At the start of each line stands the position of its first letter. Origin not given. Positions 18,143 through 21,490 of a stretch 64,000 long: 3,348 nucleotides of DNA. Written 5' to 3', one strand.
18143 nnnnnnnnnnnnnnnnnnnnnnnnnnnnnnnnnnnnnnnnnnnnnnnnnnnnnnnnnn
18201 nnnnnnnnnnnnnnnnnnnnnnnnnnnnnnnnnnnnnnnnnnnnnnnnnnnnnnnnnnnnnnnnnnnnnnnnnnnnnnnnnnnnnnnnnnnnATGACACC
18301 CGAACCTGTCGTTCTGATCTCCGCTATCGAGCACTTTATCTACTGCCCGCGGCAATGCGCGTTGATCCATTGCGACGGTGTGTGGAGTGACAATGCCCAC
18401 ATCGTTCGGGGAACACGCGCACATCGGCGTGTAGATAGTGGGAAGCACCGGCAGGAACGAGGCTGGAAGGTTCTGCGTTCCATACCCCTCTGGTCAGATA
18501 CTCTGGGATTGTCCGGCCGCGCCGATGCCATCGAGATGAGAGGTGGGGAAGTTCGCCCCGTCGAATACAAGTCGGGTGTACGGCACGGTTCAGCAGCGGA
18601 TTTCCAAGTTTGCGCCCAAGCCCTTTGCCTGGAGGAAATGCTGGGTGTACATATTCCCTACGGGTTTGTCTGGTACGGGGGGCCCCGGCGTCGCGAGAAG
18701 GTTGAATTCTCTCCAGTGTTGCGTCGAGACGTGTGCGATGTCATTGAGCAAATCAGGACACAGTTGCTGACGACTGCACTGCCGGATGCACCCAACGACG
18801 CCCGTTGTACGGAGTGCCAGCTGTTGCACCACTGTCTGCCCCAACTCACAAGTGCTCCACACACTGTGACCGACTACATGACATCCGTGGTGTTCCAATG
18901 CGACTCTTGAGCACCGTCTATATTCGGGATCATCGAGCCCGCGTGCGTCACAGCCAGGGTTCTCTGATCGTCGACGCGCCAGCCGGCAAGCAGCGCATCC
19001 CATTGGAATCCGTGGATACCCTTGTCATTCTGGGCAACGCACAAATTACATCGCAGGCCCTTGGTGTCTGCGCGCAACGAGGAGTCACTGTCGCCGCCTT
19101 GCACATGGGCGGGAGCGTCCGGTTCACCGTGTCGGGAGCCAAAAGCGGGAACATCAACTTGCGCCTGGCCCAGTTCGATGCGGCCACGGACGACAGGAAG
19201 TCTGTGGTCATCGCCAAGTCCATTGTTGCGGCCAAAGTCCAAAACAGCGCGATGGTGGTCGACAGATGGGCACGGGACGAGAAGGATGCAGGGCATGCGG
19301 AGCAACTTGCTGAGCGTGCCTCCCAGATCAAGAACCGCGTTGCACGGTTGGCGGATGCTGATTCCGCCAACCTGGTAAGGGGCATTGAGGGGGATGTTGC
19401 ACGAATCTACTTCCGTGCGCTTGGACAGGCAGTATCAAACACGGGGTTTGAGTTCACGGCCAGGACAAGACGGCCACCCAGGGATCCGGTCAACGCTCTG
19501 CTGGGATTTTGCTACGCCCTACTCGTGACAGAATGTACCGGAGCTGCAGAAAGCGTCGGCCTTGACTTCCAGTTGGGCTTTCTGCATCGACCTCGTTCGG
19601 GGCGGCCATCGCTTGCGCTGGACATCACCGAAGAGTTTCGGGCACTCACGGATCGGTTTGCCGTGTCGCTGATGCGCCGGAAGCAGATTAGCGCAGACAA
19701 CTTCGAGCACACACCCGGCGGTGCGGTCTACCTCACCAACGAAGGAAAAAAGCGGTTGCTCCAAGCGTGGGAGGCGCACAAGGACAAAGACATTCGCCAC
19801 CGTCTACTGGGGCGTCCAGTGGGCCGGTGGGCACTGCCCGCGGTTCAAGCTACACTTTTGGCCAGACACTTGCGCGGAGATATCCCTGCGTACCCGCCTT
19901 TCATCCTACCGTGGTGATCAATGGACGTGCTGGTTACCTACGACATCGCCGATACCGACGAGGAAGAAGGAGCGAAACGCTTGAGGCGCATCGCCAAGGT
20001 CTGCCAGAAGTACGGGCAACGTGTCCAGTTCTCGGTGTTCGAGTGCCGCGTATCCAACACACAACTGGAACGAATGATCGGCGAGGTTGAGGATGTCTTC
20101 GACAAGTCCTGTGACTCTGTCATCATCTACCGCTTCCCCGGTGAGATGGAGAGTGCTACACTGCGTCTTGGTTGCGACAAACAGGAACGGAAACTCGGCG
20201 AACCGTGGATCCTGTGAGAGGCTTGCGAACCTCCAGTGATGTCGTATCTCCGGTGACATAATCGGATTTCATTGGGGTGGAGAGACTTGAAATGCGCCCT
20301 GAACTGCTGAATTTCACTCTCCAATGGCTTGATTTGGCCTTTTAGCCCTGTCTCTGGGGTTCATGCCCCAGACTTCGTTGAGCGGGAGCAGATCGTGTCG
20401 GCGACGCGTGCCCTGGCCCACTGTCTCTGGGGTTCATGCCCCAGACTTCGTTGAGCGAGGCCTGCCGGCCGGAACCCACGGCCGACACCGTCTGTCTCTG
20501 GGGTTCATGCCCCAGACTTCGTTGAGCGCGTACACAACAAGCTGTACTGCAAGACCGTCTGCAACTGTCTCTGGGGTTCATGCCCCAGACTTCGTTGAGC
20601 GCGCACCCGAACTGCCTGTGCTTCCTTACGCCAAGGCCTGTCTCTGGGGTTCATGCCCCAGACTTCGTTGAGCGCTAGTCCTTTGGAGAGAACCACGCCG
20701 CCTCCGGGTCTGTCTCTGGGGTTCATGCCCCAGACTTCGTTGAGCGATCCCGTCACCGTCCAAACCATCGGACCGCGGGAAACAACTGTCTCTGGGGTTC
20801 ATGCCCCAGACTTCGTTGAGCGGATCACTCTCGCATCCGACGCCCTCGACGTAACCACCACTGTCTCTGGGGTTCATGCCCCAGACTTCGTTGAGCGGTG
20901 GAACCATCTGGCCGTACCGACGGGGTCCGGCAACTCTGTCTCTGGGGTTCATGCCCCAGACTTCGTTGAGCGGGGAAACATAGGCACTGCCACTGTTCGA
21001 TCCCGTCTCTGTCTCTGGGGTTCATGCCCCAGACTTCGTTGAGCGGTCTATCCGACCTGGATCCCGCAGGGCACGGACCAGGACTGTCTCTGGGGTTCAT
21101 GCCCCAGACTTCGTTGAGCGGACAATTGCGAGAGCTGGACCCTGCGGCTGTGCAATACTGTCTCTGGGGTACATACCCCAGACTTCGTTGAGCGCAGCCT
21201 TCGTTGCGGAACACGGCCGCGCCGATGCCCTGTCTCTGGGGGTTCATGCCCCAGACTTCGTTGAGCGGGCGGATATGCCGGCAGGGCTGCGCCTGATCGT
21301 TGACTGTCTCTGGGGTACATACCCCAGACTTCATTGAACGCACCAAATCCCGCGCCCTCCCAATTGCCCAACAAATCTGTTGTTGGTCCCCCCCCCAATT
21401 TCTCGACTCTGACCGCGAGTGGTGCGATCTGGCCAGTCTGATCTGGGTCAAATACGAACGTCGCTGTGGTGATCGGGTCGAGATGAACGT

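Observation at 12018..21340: Complete type I-G/I-U-like CRISPR-Cas locus with non-canonical architecture and an almost fully overlap-coupled operon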

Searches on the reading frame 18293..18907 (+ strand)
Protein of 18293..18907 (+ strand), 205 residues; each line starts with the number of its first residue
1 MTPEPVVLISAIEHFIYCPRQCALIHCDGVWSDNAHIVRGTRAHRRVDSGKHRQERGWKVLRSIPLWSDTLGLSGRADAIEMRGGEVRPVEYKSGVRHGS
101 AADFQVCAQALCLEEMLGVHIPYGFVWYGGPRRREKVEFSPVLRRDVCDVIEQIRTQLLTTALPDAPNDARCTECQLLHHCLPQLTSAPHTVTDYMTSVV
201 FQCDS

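Call 6: search_protein_families(library=ncbifam, proteins=[window:18293-18907:+], max_evalue=0.01)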
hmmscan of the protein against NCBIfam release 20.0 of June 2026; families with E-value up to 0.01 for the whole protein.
window:18293-18907:+ (205 aa): 4 families
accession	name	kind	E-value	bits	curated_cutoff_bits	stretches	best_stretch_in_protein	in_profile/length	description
NF049935.1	cas4g_cas1g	exception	5.7e-37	127.4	560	1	9-187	4-195/546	CRISPR-associated endonuclease Cas4g/Cas1g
TIGR00372.1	cas4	equivalog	2e-35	122.3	65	1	9-183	3-180/180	CRISPR-associated protein Cas4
TIGR04328.1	cas4_PREFRAN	exception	4.5e-07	30.1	70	1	7-118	1-112/178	type V CRISPR-associated protein Cas4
TIGR03491.1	TIGR03491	subfamily_domain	0.0041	16.1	97.45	1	88-187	112-210/462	TM0106 family RecB-like putative nuclease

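Call 7: search_protein_families(library=pfam, proteins=[window:18293-18907:+], max_evalue=0.01)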
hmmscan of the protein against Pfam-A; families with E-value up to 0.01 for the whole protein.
window:18293-18907:+ (205 aa): 2 families
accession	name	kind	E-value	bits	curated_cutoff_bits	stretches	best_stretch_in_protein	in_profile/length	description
PF01930.23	Cas_Cas4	-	1.3e-22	81.1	22.7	1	10-182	3-159/160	Domain of unknown function DUF83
PF12705.13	PDDEXK_1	-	8.5e-06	26.3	22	1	48-181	100-246/247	PD-(D/E)XK nuclease superfamily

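Call 8: search_protein_families(library=padloc, proteins=[window:18293-18907:+], max_evalue=0.01)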
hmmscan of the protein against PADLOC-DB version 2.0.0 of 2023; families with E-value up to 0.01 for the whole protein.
window:18293-18907:+ (205 aa): 19 families
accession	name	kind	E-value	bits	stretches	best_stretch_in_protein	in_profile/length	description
PDLC01773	Cas4c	-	3.8e-65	217.5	1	4-197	17-207/229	-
PDLC02034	Cas4d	-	1.4e-54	182.7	1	6-186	5-185/192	-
PDLC01774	Cas4c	-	5e-41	138.8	1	6-200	8-209/213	-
PDLC00943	Cas4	-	5.3e-36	122.3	1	9-183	3-180/180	CRISPR-associated protein Cas4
PDLC01250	Cas4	-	1.8e-33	114.2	1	9-182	3-168/168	"CAS-I,CAS-II,CAS-III,CAS-IV,CAS-V,CAS-VI; acquisition_associated"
PDLC01747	Cas1g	-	2.4e-33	113.5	1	9-185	3-180/523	-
PDLC01611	Cas4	-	1.3e-30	104.7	1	10-183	3-158/158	"CAS-I,CAS-II,CAS-III,CAS-IV,CAS-V,CAS-VI; acquisition_associated"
PDLC00944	Cas4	-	2.3e-29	100.8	1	9-182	3-177/177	Cas4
PDLC01447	Cas4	-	6.3e-27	93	1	9-184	7-160/161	"CAS-I,CAS-II,CAS-III,CAS-IV,CAS-V,CAS-VI; acquisition_associated"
PDLC02067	Cas1b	-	1.1e-17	62.1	1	11-186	2-179/533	-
PDLC02035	Cas4d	-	6.4e-17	59.7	1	5-187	4-180/196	-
PDLC02083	Cas4_II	-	5.7e-16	57.5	1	7-181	2-183/186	-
PDLC01775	Cas4c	-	1.1e-15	56.1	1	89-187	14-114/131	-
PDLC00945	Cas4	-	1.2e-07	30.1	1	7-118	1-112/178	"CRISPR-associated protein Cas4, subtype PREFRAN"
PDLC01771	Cas4b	-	7.6e-06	24.2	1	76-182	59-159/162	-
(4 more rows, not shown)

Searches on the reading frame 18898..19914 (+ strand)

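Call 6: search_protein_families(library=ncbifam, proteins=[window:18898-19914:+], max_evalue=0.01)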
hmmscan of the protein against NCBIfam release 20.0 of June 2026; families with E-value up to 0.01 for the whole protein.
window:18898-19914:+ (339 aa): 10 families
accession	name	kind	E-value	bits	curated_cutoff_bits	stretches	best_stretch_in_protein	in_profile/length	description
TIGR03640.1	cas1_DVULG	exception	1.2e-103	346.9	385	1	3-336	2-339/340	type I-C CRISPR-associated endonuclease Cas1c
NF049935.1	cas4g_cas1g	exception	5.1e-83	279.4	560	1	6-336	216-544/546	CRISPR-associated endonuclease Cas4g/Cas1g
TIGR04093.1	cas1_CYANO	exception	3.4e-76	256.3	385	1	5-337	1-333/334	type I-D CRISPR-associated endonuclease Cas1d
TIGR00287.1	cas1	equivalog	7.6e-76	255.3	71.7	1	6-332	1-326/327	CRISPR-associated endonuclease Cas1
TIGR03983.1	cas1_MYXAN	equivalog_domain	3e-54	184.3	358.05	1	6-314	13-323/347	type I-MYXAN CRISPR-associated endonuclease Cas1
TIGR03641.1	cas1_HMARI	exception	3.3e-47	161.4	304.1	1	6-336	2-321/324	type I-B CRISPR-associated endonuclease Cas1b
TIGR04329.1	cas1_PREFRAN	exception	1e-25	90.5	300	1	13-273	15-264/317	type V CRISPR-associated endonuclease Cas1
TIGR03639.1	cas1_NMENI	exception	1.1e-18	67.6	120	1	6-264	3-237/278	type II CRISPR-associated endonuclease Cas1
TIGR03638.1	cas1_ECOLI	exception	3.5e-12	46.1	215.6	2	5-114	12-120/269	type I-E CRISPR-associated endonuclease Cas1e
TIGR03637.1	cas1_YPEST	exception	6.4e-05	22.5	150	1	43-243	47-255/307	type I-F CRISPR-associated endonuclease Cas1f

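Call 7: search_protein_families(library=pfam, proteins=[window:18898-19914:+], max_evalue=0.01)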
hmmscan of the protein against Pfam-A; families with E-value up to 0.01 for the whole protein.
window:18898-19914:+ (339 aa): 1 family
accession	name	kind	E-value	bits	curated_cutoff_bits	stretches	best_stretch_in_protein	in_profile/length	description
PF01867.21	Cas_Cas1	-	9.3e-88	294.5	22.3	1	7-292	1-282/283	CRISPR associated protein Cas1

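Call 8: search_protein_families(library=padloc, proteins=[window:18898-19914:+], max_evalue=0.01)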
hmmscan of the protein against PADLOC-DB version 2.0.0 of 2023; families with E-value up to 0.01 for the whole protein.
window:18898-19914:+ (339 aa): 32 families (the best 25 are shown)
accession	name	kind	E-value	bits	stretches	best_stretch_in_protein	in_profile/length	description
PDLC01743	Cas1c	-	5.3e-106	352.6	1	2-336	3-335/337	-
PDLC00923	Cas1c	-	3.1e-104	346.9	1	3-336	2-339/340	"CRISPR-associated endonuclease Cas1, subtype I-C/DVULG"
PDLC01334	Cas1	-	1.6e-102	341.2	1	3-336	1-336/336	"CAS-I,CAS-II,CAS-III,CAS-IV,CAS-V,CAS-VI; acquisition_1"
PDLC01608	Cas1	-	2.9e-88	294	1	7-292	1-275/276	"CAS-I,CAS-II,CAS-III,CAS-IV,CAS-V,CAS-VI; acquisition_1"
PDLC01248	Cas1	-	4e-83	277.2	1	6-327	2-289/289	"CAS-I,CAS-II,CAS-III,CAS-IV,CAS-V,CAS-VI; acquisition_1"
PDLC00928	Cas1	-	3.6e-79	264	1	6-327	2-315/315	Cas1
PDLC00927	Cas1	-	2e-76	255.3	1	6-332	1-326/327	CRISPR-associated endonuclease Cas1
PDLC02025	Cas1d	-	4.8e-71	237.8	1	5-337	2-315/316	-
PDLC01449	Cas1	-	7.9e-71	236.6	1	5-328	2-283/285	"CAS-I,CAS-II,CAS-III,CAS-IV,CAS-V,CAS-VI; acquisition_1"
PDLC01747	Cas1g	-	3.2e-68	228.6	1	6-334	199-519/523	-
PDLC01249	Cas1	-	4.8e-60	201.2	1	7-269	1-246/246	"CAS-I,CAS-II,CAS-III,CAS-IV,CAS-V,CAS-VI; acquisition_1"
PDLC02067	Cas1b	-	8.9e-58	194.4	1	6-305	201-500/533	-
PDLC01740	Cas1_IIIa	-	5.9e-55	185.3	1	6-293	2-281/331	-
PDLC00922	Cas1a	-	8e-55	184.3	1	6-314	13-323/347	"CRISPR-associated endonuclease Cas1, subtype MYXAN"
PDLC01742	Cas1b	-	2.3e-48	163.3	1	6-336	4-323/326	-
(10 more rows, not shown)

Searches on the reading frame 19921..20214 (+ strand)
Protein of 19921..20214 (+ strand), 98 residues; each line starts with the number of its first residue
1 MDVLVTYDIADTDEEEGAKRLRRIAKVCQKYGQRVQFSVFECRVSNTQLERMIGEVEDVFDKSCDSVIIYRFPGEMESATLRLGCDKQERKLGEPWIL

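Call 6: search_protein_families(library=ncbifam, proteins=[window:19921-20214:+], max_evalue=0.01)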
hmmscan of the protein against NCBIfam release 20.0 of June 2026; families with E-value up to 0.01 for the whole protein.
window:19921-20214:+ (98 aa): 1 family
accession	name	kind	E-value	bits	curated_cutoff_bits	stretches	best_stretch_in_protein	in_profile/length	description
TIGR01573.1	cas2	equivalog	7.1e-19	67.9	24.5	1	1-90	1-88/96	CRISPR-associated endonuclease Cas2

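Call 7: search_protein_families(library=pfam, proteins=[window:19921-20214:+], max_evalue=0.01)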
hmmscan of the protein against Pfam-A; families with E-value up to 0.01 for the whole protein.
window:19921-20214:+ (98 aa): 1 family
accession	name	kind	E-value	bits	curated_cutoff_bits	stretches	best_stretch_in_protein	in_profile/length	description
PF09827.14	CRISPR_Cas2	-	4.9e-23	81.5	23.8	1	1-73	1-67/74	CRISPR associated protein Cas2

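Call 8: search_protein_families(library=padloc, proteins=[window:19921-20214:+], max_evalue=0.01)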
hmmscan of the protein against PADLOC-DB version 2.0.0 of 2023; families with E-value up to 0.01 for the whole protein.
window:19921-20214:+ (98 aa): 18 families
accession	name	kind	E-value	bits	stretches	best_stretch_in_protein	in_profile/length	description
PDLC01751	Cas2c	-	5.1e-28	95.4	1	1-88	1-86/95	-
PDLC01338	Cas2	-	8.2e-25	85.1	1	3-84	1-73/76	"CAS-I,CAS-II,CAS-III,CAS-IV,CAS-V,CAS-VI; acquisition_2"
PDLC01649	Cas2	-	2.5e-24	83.4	1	1-72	1-65/70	"CAS-I,CAS-II,CAS-III,CAS-IV,CAS-V,CAS-VI; acquisition_2"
PDLC01443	Cas2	-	4.1e-21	73.3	1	2-91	2-83/86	"CAS-I,CAS-II,CAS-III,CAS-IV,CAS-V,CAS-VI; acquisition_2"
PDLC00936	Cas2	-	1.3e-19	68.4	1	3-74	1-69/83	Cas2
PDLC00935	Cas2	-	1.9e-19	67.9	1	1-90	1-88/96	CRISPR-associated endonuclease Cas2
PDLC01251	Cas2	-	2.7e-19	67.2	1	1-85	1-78/84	"CAS-I,CAS-II,CAS-III,CAS-IV,CAS-V,CAS-VI; acquisition_2"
PDLC02027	Cas2d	-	1.1e-18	65.5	1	1-89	1-83/89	-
PDLC01756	Cas2g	-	5.1e-18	62.9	1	3-77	6-73/96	-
PDLC01749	Cas2b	-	2.1e-16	58.2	1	2-89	2-82/87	-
PDLC01748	Cas2_IIIa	-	3.6e-16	57.5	1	1-77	1-70/88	-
PDLC02076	Cas2b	-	3.9e-16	57.2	1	1-75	1-68/87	-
PDLC02074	Cas2_IIIb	-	2.3e-13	48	1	3-71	3-64/86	-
PDLC02078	Cas2b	-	4.7e-13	46.9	1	4-73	6-68/94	-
PDLC02077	Cas2b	-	9e-12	43.3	1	1-75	1-70/96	-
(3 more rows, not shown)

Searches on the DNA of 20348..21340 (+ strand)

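Call 62: search_dna_similar(query=window:20348-21340:+, collection=phages, mode=distant, max_evalue=1, max_rows=20)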
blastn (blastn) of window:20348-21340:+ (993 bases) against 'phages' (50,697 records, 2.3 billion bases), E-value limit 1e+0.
No match.
